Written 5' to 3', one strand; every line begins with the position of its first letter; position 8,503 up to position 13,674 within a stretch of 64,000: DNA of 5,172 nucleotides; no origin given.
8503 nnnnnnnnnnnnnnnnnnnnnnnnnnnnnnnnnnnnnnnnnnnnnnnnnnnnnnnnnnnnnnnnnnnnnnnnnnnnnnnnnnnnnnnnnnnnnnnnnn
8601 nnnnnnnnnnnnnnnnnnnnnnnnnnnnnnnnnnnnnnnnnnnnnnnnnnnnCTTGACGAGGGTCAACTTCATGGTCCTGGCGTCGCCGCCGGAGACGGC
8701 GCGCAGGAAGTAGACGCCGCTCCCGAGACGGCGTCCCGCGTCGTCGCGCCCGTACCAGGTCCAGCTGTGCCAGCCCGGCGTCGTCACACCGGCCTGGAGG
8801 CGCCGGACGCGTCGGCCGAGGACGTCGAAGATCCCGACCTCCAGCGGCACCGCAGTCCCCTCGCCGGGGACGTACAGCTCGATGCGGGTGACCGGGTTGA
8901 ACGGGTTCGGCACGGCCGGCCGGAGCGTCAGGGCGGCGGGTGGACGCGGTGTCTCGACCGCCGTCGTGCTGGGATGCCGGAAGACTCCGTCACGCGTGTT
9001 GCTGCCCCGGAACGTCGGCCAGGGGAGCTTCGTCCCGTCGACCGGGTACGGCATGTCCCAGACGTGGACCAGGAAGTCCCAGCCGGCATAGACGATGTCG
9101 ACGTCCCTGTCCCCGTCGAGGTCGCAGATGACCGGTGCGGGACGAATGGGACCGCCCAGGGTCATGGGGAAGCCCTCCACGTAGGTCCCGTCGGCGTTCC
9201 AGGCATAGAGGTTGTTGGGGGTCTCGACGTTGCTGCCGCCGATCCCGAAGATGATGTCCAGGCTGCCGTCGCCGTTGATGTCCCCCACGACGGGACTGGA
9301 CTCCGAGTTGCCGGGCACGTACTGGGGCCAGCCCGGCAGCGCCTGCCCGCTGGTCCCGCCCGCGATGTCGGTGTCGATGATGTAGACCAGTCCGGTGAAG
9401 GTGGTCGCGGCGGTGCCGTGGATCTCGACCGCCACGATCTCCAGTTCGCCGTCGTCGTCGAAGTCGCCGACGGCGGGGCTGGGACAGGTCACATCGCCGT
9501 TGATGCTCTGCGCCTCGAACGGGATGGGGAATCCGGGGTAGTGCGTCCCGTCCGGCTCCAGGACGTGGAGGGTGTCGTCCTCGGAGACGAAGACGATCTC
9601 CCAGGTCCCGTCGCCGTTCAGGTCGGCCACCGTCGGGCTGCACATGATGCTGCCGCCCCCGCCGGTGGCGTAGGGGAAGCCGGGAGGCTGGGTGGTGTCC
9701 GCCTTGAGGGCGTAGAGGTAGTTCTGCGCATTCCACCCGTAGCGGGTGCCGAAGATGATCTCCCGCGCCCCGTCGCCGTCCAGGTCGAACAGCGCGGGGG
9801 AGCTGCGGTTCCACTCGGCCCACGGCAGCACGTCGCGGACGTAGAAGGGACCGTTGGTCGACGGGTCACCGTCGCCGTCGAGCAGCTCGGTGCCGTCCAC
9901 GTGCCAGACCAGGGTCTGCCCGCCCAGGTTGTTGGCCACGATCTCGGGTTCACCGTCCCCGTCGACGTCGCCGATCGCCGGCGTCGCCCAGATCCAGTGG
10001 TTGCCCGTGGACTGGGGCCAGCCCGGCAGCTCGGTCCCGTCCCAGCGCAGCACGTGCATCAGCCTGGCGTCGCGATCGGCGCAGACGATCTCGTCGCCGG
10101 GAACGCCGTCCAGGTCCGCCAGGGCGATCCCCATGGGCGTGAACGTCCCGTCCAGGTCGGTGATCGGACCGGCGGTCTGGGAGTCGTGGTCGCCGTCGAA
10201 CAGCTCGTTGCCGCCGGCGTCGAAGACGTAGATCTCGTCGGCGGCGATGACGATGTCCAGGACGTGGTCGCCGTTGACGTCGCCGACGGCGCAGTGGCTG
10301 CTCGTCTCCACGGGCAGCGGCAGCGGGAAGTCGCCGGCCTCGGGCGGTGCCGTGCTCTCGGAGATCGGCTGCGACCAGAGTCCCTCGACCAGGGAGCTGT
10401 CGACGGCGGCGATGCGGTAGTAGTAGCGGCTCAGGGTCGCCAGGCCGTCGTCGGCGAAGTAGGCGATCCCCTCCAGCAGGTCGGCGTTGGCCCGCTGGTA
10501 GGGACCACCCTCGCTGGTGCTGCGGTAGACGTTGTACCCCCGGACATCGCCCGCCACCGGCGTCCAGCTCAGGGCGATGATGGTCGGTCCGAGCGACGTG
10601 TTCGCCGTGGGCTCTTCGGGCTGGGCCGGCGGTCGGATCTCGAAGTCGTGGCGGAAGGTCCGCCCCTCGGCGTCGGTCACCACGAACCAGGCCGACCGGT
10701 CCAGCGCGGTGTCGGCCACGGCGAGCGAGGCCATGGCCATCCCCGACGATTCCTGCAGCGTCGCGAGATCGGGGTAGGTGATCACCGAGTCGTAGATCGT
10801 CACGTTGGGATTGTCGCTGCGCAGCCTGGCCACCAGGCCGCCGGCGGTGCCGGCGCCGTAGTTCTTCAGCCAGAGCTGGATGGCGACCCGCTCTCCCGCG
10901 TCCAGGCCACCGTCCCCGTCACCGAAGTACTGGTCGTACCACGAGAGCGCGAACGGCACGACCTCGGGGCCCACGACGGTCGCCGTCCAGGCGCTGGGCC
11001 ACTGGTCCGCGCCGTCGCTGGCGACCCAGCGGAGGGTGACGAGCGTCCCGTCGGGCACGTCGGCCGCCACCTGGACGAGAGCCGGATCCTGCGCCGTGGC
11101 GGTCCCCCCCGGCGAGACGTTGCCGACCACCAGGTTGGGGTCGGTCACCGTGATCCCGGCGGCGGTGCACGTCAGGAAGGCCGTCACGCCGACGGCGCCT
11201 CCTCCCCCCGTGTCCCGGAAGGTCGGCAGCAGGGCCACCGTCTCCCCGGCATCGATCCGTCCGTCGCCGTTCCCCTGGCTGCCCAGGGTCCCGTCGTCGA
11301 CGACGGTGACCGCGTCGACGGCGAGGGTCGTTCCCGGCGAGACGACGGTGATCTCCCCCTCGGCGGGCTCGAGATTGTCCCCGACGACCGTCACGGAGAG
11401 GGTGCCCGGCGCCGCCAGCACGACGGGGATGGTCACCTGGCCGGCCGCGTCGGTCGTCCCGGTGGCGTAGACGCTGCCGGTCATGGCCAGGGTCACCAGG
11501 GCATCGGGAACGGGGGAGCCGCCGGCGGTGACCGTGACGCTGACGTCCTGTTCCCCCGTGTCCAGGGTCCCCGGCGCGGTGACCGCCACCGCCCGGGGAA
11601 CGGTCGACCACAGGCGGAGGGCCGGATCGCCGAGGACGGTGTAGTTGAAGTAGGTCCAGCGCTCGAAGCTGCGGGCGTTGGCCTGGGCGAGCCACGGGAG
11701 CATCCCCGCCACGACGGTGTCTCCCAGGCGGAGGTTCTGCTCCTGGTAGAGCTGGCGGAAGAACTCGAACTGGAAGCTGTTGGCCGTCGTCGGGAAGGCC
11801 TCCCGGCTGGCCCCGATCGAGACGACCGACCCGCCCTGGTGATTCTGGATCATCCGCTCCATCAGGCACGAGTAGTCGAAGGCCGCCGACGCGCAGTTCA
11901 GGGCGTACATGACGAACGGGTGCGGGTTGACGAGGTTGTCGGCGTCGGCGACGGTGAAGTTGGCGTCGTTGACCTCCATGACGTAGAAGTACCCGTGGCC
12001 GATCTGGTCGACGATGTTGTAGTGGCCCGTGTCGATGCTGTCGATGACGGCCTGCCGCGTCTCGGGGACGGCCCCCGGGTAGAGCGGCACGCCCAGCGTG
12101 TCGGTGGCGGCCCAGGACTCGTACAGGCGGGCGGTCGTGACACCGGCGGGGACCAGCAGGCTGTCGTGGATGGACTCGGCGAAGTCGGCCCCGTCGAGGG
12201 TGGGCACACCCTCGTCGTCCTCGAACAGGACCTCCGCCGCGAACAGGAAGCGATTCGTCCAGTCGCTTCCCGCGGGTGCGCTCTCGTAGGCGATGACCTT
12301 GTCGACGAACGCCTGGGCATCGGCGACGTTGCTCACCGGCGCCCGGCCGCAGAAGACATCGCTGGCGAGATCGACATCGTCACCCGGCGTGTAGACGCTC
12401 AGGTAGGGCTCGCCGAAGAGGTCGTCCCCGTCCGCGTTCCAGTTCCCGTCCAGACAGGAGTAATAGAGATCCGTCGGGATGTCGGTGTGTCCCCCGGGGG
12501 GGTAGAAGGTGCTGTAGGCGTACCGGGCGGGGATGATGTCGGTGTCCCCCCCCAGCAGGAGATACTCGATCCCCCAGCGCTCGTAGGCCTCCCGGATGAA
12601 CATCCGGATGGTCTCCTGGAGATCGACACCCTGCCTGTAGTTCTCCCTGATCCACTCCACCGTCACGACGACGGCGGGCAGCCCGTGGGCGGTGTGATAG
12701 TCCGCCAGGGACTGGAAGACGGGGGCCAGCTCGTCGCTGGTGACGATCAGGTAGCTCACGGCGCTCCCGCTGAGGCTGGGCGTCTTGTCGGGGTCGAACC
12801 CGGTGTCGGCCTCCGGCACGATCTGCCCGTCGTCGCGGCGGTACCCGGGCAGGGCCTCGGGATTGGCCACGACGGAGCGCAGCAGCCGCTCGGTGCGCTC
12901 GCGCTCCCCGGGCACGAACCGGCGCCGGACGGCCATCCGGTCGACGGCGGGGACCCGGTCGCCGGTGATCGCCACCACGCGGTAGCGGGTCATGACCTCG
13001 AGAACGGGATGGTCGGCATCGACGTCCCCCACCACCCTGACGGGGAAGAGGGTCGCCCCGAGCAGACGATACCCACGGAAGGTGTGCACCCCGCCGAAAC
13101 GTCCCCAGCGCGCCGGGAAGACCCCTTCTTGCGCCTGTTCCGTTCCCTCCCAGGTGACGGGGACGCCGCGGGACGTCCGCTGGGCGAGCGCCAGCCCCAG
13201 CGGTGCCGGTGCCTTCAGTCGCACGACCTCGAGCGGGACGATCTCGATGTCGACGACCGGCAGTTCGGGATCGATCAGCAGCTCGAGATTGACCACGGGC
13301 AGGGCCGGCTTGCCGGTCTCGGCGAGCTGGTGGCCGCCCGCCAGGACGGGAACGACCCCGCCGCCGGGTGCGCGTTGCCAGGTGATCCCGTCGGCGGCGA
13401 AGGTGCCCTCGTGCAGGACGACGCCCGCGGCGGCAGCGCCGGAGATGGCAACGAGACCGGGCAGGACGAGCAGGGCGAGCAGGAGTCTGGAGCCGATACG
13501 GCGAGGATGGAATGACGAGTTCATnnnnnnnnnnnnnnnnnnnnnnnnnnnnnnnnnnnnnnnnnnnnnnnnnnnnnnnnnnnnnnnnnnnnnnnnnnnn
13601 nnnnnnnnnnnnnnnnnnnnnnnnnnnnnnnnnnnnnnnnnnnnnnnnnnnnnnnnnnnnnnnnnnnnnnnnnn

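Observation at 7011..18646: Tandem giant gingipain-like proteases followed by an orphan peptide-binding lipoprotein: candidate protein-scavenging module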

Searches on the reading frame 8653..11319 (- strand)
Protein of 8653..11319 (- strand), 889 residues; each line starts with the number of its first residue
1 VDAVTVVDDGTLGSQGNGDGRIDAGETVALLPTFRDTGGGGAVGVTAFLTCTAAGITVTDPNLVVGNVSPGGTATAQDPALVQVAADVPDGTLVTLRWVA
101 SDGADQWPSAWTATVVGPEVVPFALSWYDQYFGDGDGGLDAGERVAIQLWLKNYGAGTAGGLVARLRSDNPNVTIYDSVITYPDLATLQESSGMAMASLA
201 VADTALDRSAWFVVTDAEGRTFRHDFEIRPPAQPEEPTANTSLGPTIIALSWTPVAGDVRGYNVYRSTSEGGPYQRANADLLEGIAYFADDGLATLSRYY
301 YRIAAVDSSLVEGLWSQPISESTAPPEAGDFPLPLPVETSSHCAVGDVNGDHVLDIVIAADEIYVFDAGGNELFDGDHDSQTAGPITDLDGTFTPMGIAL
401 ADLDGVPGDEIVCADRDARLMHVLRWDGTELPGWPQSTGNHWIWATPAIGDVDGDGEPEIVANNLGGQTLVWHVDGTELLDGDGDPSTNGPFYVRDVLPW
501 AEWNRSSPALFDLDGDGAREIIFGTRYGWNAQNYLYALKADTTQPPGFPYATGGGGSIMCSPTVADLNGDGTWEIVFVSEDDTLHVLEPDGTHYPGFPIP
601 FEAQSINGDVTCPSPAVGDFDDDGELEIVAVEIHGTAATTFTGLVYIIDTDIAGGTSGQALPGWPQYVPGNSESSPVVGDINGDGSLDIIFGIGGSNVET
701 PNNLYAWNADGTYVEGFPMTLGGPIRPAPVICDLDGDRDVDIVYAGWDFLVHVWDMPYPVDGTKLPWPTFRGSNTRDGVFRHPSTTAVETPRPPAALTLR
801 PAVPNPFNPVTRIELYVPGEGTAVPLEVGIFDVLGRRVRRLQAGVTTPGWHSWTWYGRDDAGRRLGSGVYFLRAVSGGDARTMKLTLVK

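Call 61: predict_structure(alignment_id=A4)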
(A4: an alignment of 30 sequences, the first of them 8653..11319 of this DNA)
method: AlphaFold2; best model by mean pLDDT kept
length: 889 residues; sequences in the alignment: 30
mean_pLDDT: 88.1   pTM: 0.70
mean pLDDT of the five models: 88.1, 87.9, 86.7, 86.7, 86.5
residues with pLDDT >= 90: 530; 70-90: 297; 50-70: 54; < 50: 8
segments of 3 or more residues with pLDDT < 50: 784-791
pLDDT, mean of each block of 10 residues (from residue 1): 92 90 93 91 93 93 93 93 93 94 92 93 89 83 91 91 94 93 92 93 89 91 86 89 87 88 95 91 93 91 92 91 89 88 92 91 89 66 70 87 92 93 92 90 90 94 89 91 68 72 75 92 81 90 92 85 94 93 94 95 67 90 94 74 93 94 93 91 94 80 93 91 91 91 93 92 90 92 42 74 63 85 88 91 91 89 86 90 82
secondary structure, 60 per line:
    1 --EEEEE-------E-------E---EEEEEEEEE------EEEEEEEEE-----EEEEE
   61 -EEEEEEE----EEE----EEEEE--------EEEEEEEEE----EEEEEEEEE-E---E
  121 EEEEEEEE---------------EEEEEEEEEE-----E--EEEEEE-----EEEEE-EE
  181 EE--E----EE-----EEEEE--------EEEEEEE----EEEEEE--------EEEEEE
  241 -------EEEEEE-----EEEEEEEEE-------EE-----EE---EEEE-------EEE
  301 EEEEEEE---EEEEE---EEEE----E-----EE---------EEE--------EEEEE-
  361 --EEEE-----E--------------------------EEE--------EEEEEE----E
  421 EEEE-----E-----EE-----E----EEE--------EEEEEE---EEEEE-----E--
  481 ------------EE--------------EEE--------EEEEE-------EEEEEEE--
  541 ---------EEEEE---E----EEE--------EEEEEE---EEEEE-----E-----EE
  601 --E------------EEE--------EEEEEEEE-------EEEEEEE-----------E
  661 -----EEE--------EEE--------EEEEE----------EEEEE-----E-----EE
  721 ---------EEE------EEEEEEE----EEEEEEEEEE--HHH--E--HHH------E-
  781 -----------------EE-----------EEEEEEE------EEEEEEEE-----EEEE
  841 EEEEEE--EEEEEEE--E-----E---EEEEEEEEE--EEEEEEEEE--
elements in order (helices of 4 or more, strands of 3 or more residues): E3-7 E27-35 E42-50 E56-60 E62-68 E73-75 E80-84 E93-101 E106-114 E120-128 E144-153 E162-167 E173-177 E179-182 E197-201 E210-216 E221-226 E235-240 E248-253 E259-267 E287-290 E298-307 E311-315 E319-322 E344-346 E355-359 E363-366 E399-401 E410-415 E420-424 E448-450 E459-464 E468-472 E509-511 E520-524 E532-538 E550-554 E563-565 E574-579 E583-587 E616-618 E627-634 E642-648 E666-668 E677-679 E688-692 E703-707 E730-732 E739-745 E750-759 E811-817 E824-831 E837-846 E849-855 E868-876 E879-887

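Call 63: fold_search(model_id=the predicted structure, library=pdb)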
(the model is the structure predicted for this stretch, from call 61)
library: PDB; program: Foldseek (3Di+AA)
matches with E <= 10: 1878; with E <= 0.001: 454
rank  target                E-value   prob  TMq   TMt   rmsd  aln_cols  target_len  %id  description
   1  8v2b_B                1.2e-10  1.00  0.12  0.18  27.0       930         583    9  Cryo-EM structure of mouse type II OSM receptor complex: model for full extracellular assembly (released 2024-11-20)
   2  8qy6_A                2.7e-10  1.00  0.12  0.17  26.4       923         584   10  Structure of interleukin 6 (gp130 P496L mutant). (released 2024-02-21)
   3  8q6t_I                4.1e-10  1.00  0.12  0.10  106.5      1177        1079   10  Helical reconstruction of the relaxed thick filament from FIB milled left ventricular mouse myofibrils (released 2023-11-01)
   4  8d82_A                1.9e-09  1.00  0.13  0.18  27.5       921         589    9  Cryo-EM structure of human IL-6 signaling complex in detergent: model containing full extracellular domains (released 2023-03-29)
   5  8v29_B                1.9e-09  1.00  0.11  0.17  25.6       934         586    9  Cryo-EM structure of human type I OSM receptor complex: model for full extracellular assembly (released 2024-11-20)
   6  6xt9_A                4.4e-09  1.00  0.25  0.37  31.1       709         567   10  Subunits BBS 1,4,8,9,18 of the human BBSome complex (released 2020-01-29)
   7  10ft_A                6.1e-09  1.00  0.18  0.26  19.9       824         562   11  Cryo-EM structure of receptor tyrosine kinase ROS1 in complex with NELL2 (released 2026-02-25)
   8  9oyz_B                6.4e-09  1.00  0.13  0.12  38.1      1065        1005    9  Cryo-EM structure of chicken ROS1 in apo-state. Cryo-EM refinement is focused on the "head" region of chicken ROS1. (released 2026-02-25)
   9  9bfp_A                7.0e-09  1.00  0.17  0.15  24.2       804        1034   10  Cryo-EM structure of Sevenless extracellular domain (monomer) (released 2025-01-29)
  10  9oz6_B                8.1e-09  0.99  0.09  0.08  39.2      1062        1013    9  Cryo-EM structure of 1:1 chicken ROS1 and chicken NEL complex. (released 2026-02-25)
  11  9pvp                  1.4e-08  1.00  0.16  0.10  46.7      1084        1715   10  Cryo-EM structure of receptor tyrosine kinase ROS1 extracellular domain (released 2026-02-25)
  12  9van_B                1.7e-08  1.00  0.28  0.57   6.3       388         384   14  Cryo-EM structure of human full length KICSTOR complex (state 2) (released 2025-11-12)
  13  8xel_A                2.1e-08  1.00  0.27  0.38  16.8       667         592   13  Cryo-EM structure of integrin ITGAV/ITGB3 complex, conformation 3 (released 2024-12-25)
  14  7som_D                2.1e-08  0.99  0.11  0.08  34.1      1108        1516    9  Ciliary C2 central pair apparatus isolated from Chlamydomonas reinhardtii (released 2022-04-13)
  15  6mlt                  2.2e-08  1.00  0.31  0.44  14.2       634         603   14  Crystal structure of the V. cholerae biofilm matrix protein Bap1 (released 2019-08-28)
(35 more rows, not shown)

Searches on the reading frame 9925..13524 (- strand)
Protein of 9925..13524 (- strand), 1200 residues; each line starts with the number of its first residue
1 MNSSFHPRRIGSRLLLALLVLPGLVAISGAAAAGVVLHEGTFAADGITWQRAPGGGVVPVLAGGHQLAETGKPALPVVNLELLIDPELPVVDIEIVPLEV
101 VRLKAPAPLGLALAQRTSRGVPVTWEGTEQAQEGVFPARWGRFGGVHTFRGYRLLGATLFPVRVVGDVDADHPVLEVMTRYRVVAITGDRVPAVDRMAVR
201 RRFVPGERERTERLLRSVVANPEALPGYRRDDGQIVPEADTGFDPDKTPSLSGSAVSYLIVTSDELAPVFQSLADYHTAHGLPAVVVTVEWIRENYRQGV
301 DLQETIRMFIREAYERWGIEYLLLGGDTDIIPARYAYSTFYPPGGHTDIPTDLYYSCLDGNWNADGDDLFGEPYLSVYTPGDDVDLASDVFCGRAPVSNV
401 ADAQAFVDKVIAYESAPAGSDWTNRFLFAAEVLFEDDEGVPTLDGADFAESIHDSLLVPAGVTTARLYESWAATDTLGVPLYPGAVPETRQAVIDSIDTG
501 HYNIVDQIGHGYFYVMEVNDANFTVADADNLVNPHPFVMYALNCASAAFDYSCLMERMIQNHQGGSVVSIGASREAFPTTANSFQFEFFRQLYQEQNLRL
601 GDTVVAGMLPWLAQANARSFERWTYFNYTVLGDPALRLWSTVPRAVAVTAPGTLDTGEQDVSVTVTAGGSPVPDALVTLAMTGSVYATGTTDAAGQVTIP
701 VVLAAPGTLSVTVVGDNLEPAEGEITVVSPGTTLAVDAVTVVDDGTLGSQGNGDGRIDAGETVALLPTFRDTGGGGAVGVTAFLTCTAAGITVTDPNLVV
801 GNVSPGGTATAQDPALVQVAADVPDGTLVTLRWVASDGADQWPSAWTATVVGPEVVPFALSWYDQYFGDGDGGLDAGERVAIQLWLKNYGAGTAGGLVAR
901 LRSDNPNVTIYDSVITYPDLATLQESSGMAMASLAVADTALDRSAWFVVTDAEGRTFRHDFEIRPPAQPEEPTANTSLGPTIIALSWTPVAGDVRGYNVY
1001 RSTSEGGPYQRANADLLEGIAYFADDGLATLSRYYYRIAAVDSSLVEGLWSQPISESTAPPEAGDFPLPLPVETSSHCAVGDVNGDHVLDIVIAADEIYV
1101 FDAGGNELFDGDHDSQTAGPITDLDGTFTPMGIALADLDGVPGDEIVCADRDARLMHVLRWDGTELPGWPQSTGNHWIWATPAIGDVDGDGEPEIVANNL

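Call 79: search_protein_representatives(protein=window:9925-13524:-)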
Query: 1200 residues. Proteins with E-value up to 0.001 (for the whole library): 16195; up to 1e-10: 8173; up to 1e-30: 2072. The best 150 are listed.
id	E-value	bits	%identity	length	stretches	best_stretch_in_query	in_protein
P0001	0.0e+00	2761.7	89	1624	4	1-1200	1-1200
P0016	0.0e+00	1300.2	51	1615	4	24-1200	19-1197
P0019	0.0e+00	1279.6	51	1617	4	14-1197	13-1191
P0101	0.0e+00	1206.2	53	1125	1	78-1192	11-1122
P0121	9.0e-281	951.1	41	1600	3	16-1200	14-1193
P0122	9.7e-269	911.2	42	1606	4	8-1199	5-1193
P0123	3.6e-255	866.3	45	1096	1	18-1105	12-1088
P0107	6.1e-235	799.2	40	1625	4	41-1198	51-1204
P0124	1.2e-217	742.0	35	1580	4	45-1199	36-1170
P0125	6.1e-215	733.0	39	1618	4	39-1199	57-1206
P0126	1.1e-213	728.9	40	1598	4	137-1199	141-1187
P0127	4.2e-206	703.7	37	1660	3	56-1197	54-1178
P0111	5.7e-205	700.0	38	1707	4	12-1199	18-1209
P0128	7.9e-202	689.6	37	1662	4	23-1198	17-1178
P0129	4.4e-196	670.5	39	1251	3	214-1199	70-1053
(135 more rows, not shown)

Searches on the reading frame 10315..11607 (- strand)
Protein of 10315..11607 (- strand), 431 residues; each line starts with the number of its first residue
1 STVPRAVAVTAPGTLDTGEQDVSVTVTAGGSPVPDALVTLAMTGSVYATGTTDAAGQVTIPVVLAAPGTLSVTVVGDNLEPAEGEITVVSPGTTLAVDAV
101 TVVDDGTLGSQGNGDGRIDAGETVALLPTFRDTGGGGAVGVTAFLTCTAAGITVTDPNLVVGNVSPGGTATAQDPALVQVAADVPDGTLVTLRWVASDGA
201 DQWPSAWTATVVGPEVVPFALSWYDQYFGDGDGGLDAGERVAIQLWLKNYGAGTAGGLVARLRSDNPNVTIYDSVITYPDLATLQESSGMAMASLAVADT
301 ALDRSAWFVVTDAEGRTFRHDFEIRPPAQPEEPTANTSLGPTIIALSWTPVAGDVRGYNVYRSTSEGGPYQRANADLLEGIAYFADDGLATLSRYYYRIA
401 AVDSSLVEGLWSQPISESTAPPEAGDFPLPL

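Call 40: search_protein_families(library=pfam, proteins=[window:10315-11607:-], max_evalue=1)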
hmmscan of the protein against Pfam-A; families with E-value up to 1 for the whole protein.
window:10315-11607:- (431 aa): 6 families
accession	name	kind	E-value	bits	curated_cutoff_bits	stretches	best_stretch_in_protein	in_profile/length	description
PF03785.20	Peptidase_C25_C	-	4.6e-06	26.8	25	1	4-82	1-74/79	Peptidase family C25, C terminal ig-like domain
PF02369.22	Big_1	-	0.0014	19.1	34.9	1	21-77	20-81/93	Bacterial Ig-like domain (group 1)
PF11974.14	bMG3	-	0.0094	16.3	34.9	1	20-63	15-59/103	Bacterial alpha-2-macroglobulin MG3 domain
PF10670.15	DUF4198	-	0.014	16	34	1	7-62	135-195/209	Domain of unknown function (DUF4198)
PF09476.15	Pilus_CpaD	-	0.12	12.5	31.1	1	230-302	47-117/200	Pilus biogenesis CpaD protein (pilus_cpaD)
PF13115.11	YtkA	-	0.19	12.9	25.9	1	7-40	9-42/85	YtkA-like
